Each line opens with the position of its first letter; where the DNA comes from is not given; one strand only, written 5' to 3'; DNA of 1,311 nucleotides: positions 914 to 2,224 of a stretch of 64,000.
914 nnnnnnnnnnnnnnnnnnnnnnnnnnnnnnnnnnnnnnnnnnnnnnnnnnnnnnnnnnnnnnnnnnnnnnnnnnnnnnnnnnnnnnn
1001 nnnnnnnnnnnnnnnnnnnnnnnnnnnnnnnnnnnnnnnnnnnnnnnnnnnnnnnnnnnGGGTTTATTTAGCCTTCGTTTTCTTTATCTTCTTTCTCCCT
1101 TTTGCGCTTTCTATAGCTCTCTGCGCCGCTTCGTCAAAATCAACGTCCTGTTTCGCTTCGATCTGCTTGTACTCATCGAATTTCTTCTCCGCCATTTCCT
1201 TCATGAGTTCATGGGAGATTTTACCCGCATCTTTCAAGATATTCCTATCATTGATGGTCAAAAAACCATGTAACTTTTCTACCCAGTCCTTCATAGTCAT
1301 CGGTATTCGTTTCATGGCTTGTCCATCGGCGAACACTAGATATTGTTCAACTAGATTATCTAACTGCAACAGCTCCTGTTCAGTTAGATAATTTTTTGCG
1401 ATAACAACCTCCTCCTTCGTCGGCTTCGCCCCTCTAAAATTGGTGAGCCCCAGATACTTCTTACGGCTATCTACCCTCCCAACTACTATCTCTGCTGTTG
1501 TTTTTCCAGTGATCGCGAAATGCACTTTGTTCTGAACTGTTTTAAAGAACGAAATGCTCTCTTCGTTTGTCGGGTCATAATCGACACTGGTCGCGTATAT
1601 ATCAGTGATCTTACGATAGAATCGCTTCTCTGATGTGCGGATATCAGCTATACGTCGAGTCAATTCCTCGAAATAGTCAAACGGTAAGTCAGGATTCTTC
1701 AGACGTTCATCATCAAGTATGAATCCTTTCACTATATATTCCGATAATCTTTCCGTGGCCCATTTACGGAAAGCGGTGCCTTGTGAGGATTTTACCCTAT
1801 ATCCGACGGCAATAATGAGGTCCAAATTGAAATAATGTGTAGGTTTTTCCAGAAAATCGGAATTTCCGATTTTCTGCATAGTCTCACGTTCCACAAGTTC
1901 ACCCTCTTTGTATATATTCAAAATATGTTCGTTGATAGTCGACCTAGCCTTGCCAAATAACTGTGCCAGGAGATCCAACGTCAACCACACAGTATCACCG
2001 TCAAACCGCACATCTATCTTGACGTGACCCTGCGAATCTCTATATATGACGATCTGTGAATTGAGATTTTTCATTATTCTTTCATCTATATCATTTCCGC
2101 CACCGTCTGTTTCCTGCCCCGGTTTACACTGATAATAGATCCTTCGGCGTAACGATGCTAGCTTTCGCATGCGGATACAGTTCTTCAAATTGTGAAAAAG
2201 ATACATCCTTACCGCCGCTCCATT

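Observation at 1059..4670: RhuM + two tandem COG1373 (AAA_14/DUF4143) ATPases inserted between the permease and ATPase genes of a Wzm/Wzt-type ABC exporter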

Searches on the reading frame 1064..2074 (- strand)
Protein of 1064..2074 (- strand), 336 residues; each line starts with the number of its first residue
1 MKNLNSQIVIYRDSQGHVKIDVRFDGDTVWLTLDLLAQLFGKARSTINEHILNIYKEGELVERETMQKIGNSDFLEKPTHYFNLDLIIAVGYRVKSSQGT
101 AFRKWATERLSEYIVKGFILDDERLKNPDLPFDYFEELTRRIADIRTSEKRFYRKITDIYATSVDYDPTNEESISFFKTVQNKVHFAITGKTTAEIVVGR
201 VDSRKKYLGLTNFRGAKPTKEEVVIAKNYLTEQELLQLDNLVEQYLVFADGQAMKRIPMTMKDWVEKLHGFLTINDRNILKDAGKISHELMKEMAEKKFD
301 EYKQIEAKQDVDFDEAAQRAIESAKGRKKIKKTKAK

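Call 7: search_protein_families(library=pfam, proteins=[window:1064-2074:-], max_evalue=0.01)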
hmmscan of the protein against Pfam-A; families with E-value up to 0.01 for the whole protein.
window:1064-2074:- (336 aa): 1 family
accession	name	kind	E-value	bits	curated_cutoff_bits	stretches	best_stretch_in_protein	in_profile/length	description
PF13310.11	Virulence_RhuM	-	1.8e-100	335.8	33.7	1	75-306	17-248/252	Virulence protein RhuM family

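Call 8: search_protein_families(library=padloc, proteins=[window:1064-2074:-], max_evalue=0.1)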
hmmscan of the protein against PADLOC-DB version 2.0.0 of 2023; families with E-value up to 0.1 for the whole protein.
window:1064-2074:- (336 aa): 38 families (the best 25 are shown)
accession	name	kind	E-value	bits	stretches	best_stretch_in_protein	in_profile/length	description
PDLC04853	PDC-S05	-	2.2e-125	416.3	1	1-329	1-330/336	-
PDLC04851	PDC-S05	-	7.8e-124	411.2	1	3-322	7-336/342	-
PDLC04852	PDC-S05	-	3.3e-119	395.8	1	4-329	9-340/346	-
PDLC04843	PDC-S05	-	2.3e-118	393.2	1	1-312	1-312/330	-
PDLC04868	PDC-S05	-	1.6e-107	357.5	1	1-322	1-331/335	-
PDLC04871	PDC-S05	-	2.9e-102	341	1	2-322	127-458/468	-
PDLC04864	PDC-S05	-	4.1e-101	335.9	1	75-325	21-271/277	-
PDLC04870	PDC-S05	-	2.1e-80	267.2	1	2-203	5-209/214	-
PDLC04876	PDC-S05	-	2.1e-57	191.7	1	4-163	6-171/174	-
PDLC04854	PDC-S05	-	6.2e-46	154.7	1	1-163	1-169/212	-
PDLC04965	PDC-S23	-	2.6e-45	153.2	1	1-145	1-149/327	-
PDLC04858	PDC-S05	-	5.8e-45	150.4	1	1-128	1-129/138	-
PDLC04872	PDC-S05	-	1.3e-44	149.6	1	1-130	1-134/152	-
PDLC04964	PDC-S23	-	7e-43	145.1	1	5-147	3-150/331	-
PDLC04963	PDC-S23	-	8.1e-40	135.2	1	7-162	3-152/312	-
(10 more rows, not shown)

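Call 9: search_protein_families(library=ncbifam, proteins=[window:1064-2074:-], max_evalue=0.01)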
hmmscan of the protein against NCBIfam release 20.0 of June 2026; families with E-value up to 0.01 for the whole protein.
window:1064-2074:- (336 aa): 0 families

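Call 45: find_homologous_proteins(query=window:1064-2074:-, max_evalue=1e-20)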
Query window:1064-2074:- (336 aa): 8000 proteins with E <= 1e-20 among 8000 candidates; the best 120 are listed.
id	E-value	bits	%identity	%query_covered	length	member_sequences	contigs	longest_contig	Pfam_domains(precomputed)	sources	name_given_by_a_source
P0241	4.1e-217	738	100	100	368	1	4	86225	PF13310.12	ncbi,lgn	-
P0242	2.5e-180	617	83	99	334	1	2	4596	PF13310.12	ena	-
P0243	5.9e-176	602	81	99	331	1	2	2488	PF13310.12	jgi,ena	jgi:hypothetical protein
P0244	1.1e-175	601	80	99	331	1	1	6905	PF13310.12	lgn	-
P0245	1.3e-175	601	81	99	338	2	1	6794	PF13310.12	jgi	jgi:hypothetical protein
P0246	3.4e-175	600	79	100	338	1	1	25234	PF13310.12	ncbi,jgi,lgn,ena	ncbi:MAG: virulence RhuM family protein [bacterium]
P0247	1.4e-174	598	79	100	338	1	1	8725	PF13310.12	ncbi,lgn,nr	ncbi:MAG: virulence RhuM family protein [Candidatus Taylorbacteria bacterium]|nr:virulence RhuM fami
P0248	1.5e-174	598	81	98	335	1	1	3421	PF13310.12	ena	-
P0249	4.7e-174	596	80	99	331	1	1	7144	PF13310.12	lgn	-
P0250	3.6e-173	593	80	98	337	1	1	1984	PF13310.12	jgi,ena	-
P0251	8.9e-173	592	79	99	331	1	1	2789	PF13310.12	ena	-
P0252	3.9e-172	590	78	99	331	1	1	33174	PF13310.12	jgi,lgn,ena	-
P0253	5.6e-171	586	78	99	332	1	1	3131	PF13310.12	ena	-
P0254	1.1e-168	578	79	96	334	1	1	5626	PF13310.12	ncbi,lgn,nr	ncbi:MAG: virulence RhuM family protein [Candidatus Pacebacteria bacterium]|nr:virulence RhuM family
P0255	2.4e-168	577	80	98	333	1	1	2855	PF13310.12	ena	-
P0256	8.2e-168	576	77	99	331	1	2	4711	PF13310.12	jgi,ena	-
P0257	8.9e-168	575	77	99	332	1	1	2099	PF13310.12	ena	-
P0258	2.8e-167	574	77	99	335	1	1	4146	PF13310.12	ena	-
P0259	3.4e-167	574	78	97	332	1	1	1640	PF13310.12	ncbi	-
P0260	6.4e-167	573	77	99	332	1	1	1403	PF13310.12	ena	-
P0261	2.9e-166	570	78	98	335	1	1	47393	PF13310.12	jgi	jgi:hypothetical protein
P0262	7.8e-165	566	78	96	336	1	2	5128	PF13310.12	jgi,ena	jgi:hypothetical protein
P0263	4.9e-164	563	75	99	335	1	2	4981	PF13310.12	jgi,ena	jgi:hypothetical protein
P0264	6.8e-164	563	77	96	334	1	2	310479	PF13310.12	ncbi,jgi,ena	-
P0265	1.6e-163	561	75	99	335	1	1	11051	PF13310.12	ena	-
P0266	4.5e-163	560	76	98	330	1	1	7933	PF13310.12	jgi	jgi:hypothetical protein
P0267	4.8e-163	560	75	97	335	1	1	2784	PF13310.12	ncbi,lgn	-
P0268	1.7e-162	558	77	96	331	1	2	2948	PF13310.12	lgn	-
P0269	2.8e-162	557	76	94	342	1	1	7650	PF13310.12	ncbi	-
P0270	6.9e-162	556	74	100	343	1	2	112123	PF13310.12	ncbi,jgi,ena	-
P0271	7.2e-161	553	76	98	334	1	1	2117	PF13310.12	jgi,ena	-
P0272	1.1e-160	552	75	98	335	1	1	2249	PF13310.12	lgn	-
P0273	1.3e-160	552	77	96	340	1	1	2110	PF13310.12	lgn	-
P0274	2.1e-160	551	76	99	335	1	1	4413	PF13310.12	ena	-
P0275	3.7e-160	550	75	99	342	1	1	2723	PF13310.12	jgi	jgi:hypothetical protein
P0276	4.6e-160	550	77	97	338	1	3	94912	PF13310.12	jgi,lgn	jgi:hypothetical protein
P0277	5.5e-160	550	76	97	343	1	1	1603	PF13310.12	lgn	-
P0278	7.9e-160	549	75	99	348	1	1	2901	PF13310.12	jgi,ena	-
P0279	1.4e-159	549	76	100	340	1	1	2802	PF13310.12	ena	-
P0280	1.9e-159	548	75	96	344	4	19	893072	PF13310.12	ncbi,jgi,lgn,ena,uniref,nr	ncbi:hydroxyacid dehydrogenase [Candidatus Wolfebacteria bacterium RIFOXYD12_FULL_48_21]|uniref:Hydr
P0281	3.4e-159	547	74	95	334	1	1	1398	PF13310.12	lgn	-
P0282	3.6e-159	547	75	99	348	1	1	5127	PF13310.12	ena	-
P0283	3.7e-159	547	74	100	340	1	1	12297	PF13310.12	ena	-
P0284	5.4e-159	547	75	99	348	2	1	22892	PF13310.12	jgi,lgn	jgi:hypothetical protein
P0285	6.6e-159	546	74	99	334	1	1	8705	PF13310.12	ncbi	-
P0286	8.0e-159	546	75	98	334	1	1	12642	PF13310.12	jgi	jgi:hypothetical protein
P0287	9.1e-159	546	74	98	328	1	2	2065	PF13310.12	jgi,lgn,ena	-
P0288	9.4e-159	546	75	96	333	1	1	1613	PF13310.12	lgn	-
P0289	1.2e-158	546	75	96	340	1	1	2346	PF13310.12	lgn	-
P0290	1.4e-158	545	75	99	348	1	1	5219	PF13310.12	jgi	-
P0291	1.8e-158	545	74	96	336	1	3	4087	PF13310.12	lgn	-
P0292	2.3e-158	545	73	100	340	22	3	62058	PF13310.12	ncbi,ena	-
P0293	4.3e-158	544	74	97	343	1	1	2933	PF13310.12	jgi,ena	-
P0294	5.2e-158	543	76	97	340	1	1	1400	PF13310.12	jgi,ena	-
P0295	5.7e-158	543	73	98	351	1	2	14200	PF13310.12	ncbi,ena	-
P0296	7.2e-158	543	75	100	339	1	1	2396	PF13310.12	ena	-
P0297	7.6e-158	543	74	100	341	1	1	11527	PF13310.12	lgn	-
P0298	9.1e-158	543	73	100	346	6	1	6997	PF13310.12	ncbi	-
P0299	9.9e-158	542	75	99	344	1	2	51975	PF13310.12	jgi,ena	-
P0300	1.1e-157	542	74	99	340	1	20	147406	PF13310.12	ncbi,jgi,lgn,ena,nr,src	ncbi:hydroxyacid dehydrogenase [candidate division WOR-1 bacterium RIFOXYD2_FULL_36_8]|nr:MAG: hydro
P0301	1.2e-157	542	75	99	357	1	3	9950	PF13310.12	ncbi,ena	ncbi:MAG: virulence RhuM family protein [Patescibacteria group bacterium]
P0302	1.8e-157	542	74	99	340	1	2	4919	PF13310.12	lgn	-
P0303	1.9e-157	541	76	94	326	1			PF13310.12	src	-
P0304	2.7e-157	541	74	100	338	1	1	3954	PF13310.12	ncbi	-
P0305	4.0e-157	540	74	100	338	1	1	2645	PF13310.12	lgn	-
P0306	4.1e-157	540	74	99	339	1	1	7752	PF13310.12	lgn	-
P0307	5.0e-157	540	74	98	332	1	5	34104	PF13310.12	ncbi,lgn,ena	-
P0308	6.3e-157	540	72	100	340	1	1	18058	PF13310.12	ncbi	-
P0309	6.4e-157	540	72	100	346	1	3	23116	PF13310.12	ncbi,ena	ncbi:MAG: virulence RhuM family protein [Patescibacteria group bacterium]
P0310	7.1e-157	540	75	96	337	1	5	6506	PF13310.12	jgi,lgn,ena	-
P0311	8.0e-157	539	74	99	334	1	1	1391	PF13310.12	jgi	jgi:hypothetical protein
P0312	9.6e-157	539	73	99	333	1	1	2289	PF13310.12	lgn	-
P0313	1.1e-156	539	73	98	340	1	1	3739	PF13310.12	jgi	jgi:hypothetical protein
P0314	1.9e-156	538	75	99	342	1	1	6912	PF13310.12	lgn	-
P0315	2.0e-156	538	74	96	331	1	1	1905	PF13310.12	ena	-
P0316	2.2e-156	538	74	100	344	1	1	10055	PF13310.12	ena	-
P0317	2.5e-156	538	72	98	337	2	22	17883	PF13310.12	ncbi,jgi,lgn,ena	-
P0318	2.8e-156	538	72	98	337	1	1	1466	PF13310.12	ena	-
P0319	3.4e-156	537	73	100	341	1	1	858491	PF13310.12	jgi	jgi:hypothetical protein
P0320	4.4e-156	537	76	93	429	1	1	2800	PF06821.20,PF13310.12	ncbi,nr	ncbi:MAG: virulence RhuM family protein, partial [Candidatus Falkowbacteria bacterium]|nr:virulence 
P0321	4.4e-156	537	74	99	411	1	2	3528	PF13310.12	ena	-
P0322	5.3e-156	537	72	100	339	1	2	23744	PF13310.12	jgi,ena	jgi:hypothetical protein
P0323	5.8e-156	537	72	96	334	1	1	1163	PF13310.12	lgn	-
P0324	7.4e-156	536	75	97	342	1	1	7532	PF13310.12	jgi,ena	-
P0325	1.2e-155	536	75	98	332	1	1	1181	PF13310.12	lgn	-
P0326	1.2e-155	536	73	100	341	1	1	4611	PF13310.12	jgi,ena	-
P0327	1.9e-155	535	72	100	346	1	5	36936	PF13310.12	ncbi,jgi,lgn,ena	ncbi:MAG: virulence RhuM family protein [Candidatus Taylorbacteria bacterium]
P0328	2.1e-155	535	73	100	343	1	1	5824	PF13310.12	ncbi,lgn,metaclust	metaclust:status=active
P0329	2.3e-155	535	74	97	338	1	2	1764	PF13310.12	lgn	-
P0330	2.3e-155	535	73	98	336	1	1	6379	PF13310.12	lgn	-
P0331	2.8e-155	534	73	98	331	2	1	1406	PF13310.12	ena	-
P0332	3.3e-155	534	74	98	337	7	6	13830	PF13310.12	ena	-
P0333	3.9e-155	534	75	97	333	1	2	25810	PF13310.12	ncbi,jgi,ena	-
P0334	4.1e-155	534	72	99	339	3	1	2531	PF13310.12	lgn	-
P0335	4.4e-155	534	76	97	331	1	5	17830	PF13310.12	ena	-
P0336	5.9e-155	533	73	99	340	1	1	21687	PF13310.12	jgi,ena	-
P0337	1.1e-154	533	75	95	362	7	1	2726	PF13310.12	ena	-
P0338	1.1e-154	532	73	100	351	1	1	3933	PF13310.12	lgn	-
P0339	1.5e-154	532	73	98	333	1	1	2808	PF13310.12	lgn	-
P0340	1.6e-154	532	75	97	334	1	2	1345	PF13310.12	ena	-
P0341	2.3e-154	531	72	98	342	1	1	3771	PF13310.12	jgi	jgi:hypothetical protein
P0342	2.4e-154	531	73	98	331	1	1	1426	PF13310.12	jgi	jgi:hypothetical protein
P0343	2.6e-154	531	73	98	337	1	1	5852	PF13310.12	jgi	jgi:hypothetical protein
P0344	4.1e-154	531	72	98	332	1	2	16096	PF13310.12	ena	-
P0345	4.8e-154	530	58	96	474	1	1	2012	PF13310.12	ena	-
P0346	5.1e-154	530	71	100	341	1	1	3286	PF13310.12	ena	-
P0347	5.2e-154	530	73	98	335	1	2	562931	PF13310.12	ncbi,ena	-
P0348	6.1e-154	530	71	98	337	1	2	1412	PF13310.12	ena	-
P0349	7.0e-154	530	74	96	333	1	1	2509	PF13310.12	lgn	-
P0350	1.1e-153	529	73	96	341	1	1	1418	PF13310.12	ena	-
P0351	1.5e-153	529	72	99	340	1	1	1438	PF13310.12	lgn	-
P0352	1.6e-153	529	73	98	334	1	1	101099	PF13310.12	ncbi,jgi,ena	ncbi:MAG: virulence RhuM family protein [Candidatus Paceibacterota bacterium]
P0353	2.5e-153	528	73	99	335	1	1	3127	PF13310.12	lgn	-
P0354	3.2e-153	528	71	99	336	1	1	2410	PF13310.12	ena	-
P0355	3.3e-153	528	71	97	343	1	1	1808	PF13310.12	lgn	-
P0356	3.9e-153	527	73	99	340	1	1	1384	PF13310.12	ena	-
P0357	4.8e-153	527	72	98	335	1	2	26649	PF13310.12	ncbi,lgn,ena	-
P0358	7.0e-153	527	72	99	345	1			PF13310.12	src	-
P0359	9.4e-153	526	74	94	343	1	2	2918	PF13310.12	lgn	-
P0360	1.2e-152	526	71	98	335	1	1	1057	PF13310.12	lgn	-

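Call 46: find_encoding_contigs(protein=P0244, flank=7000, max_places=2)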
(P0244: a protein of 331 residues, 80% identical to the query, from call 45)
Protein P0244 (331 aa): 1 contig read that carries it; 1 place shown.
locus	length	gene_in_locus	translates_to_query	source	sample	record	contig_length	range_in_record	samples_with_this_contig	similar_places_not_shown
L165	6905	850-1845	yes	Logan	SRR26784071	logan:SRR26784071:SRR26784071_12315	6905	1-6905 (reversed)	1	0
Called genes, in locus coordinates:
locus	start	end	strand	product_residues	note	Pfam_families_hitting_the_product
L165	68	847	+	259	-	PF01061:ABC2_membrane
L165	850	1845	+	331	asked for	PF13310:Virulence_RhuM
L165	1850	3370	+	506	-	PF00005:ABC_tran, PF13304:AAA_21 (faint), PF00685:Sulfotransfer_1 (faint), PF13469:Sulfotransfer_3 (weak)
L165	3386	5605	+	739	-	PF00535:Glycos_transf_2, PF10111:Glyco_tranf_2_2, PF13641:Glyco_tranf_2_3, PF13692:Glyco_trans_1_4, PF00534:Glycos_transf_1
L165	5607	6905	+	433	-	?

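Call 47: find_encoding_contigs(protein=P0274, flank=7000, max_places=2)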
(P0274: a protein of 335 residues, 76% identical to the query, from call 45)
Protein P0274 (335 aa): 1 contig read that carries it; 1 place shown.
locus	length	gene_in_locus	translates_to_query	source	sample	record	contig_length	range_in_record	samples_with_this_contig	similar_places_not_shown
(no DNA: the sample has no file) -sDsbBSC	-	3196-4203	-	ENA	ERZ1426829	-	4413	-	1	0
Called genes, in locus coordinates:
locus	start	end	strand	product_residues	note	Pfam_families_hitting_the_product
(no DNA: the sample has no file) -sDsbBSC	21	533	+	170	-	PF20803:PaaX_M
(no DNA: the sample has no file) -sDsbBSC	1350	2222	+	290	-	PF02661:Fic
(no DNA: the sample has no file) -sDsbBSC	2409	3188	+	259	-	PF01061:ABC2_membrane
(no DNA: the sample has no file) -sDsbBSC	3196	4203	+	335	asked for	PF13310:Virulence_RhuM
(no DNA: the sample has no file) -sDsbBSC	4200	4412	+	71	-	?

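Call 48: find_encoding_contigs(protein=P0246, flank=7000, max_places=2)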
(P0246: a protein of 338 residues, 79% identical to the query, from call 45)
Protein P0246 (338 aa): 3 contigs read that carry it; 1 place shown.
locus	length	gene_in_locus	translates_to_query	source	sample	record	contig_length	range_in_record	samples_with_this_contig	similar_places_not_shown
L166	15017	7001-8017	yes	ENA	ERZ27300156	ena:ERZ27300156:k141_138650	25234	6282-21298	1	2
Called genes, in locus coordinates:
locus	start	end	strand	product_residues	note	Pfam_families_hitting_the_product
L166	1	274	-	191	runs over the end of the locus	PF04832:SOUL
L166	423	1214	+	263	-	PF01381:HTH_3, PF12844:HTH_19, PF13560:HTH_31 (faint), PF13274:SocA_Panacea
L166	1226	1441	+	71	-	-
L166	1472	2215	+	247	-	PF03372:Exo_endo_phos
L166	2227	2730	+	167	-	PF00293:NUDIX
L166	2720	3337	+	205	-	PF01209:Ubie_methyltran (faint), PF13489:Methyltransf_23, PF13847:Methyltransf_31, PF08241:Methyltransf_11, PF08242:Methyltransf_12, PF13649:Methyltransf_25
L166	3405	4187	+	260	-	PF00664:ABC_membrane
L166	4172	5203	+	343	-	PF00005:ABC_tran, PF02463:SMC_N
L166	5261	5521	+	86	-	-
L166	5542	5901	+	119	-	PF01863:YgjP-like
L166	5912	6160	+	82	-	-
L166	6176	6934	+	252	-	PF01145:Band_7, PF13421:Band_7_1 (weak)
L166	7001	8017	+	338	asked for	PF13310:Virulence_RhuM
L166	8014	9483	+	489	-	PF13476:AAA_23 (faint), PF13555:AAA_29 (faint), PF20720:nSTAND3 (faint), PF00005:ABC_tran, PF02463:SMC_N (faint), PF13173:AAA_14 (faint), PF13175:AAA_15 (weak), PF00005:ABC_tran, +2 more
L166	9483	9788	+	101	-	-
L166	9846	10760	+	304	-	PF00892:EamA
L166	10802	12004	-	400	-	PF05977:MFS_3, PF07690:MFS_1, PF12832:MFS_1_like, PF07690:MFS_1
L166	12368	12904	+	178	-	PF00300:His_Phos_1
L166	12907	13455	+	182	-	PF06042:NTP_transf_6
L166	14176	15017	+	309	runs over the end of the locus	PF02558:ApbA (faint), PF02826:2-Hacid_dh_C (weak), PF03446:NAD_binding_2, PF00393:6PGD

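Call 49: find_encoding_contigs(protein=P0252, flank=7000, max_places=2)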
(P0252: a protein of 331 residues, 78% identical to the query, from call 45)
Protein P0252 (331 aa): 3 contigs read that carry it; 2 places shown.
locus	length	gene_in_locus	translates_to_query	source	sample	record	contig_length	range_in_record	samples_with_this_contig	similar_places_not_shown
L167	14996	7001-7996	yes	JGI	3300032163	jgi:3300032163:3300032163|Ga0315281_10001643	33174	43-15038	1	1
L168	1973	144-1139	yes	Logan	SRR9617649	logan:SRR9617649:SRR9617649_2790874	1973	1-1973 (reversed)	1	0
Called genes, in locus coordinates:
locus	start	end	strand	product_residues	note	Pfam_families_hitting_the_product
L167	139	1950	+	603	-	PF01555:N6_N4_Mtase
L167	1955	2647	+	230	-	-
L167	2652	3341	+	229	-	-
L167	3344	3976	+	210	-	PF12686:DUF3800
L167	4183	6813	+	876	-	PF04851:ResIII, PF00270:DEAD, PF19778:RE_endonuc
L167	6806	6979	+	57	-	-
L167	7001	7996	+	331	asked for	PF13310:Virulence_RhuM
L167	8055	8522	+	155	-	PF23477:zf_Tbcl_2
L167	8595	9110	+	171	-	PF13310:Virulence_RhuM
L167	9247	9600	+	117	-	-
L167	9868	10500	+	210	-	PF03009:GDPD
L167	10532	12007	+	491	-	PF11074:DUF2779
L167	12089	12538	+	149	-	PF19545:DUF6069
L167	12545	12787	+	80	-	PF01541:GIY-YIG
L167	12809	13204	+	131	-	PF03073:TspO_MBR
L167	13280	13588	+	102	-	-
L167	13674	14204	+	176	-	-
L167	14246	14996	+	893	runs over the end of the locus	PF00690:Cation_ATPase_N, PF00122:E1-E2_ATPase, PF00702:Hydrolase, PF13246:Cation_ATPase, PF12710:HAD (faint), PF08282:Hydrolase_3 (faint), PF00689:Cation_ATPase_C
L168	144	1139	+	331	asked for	PF13310:Virulence_RhuM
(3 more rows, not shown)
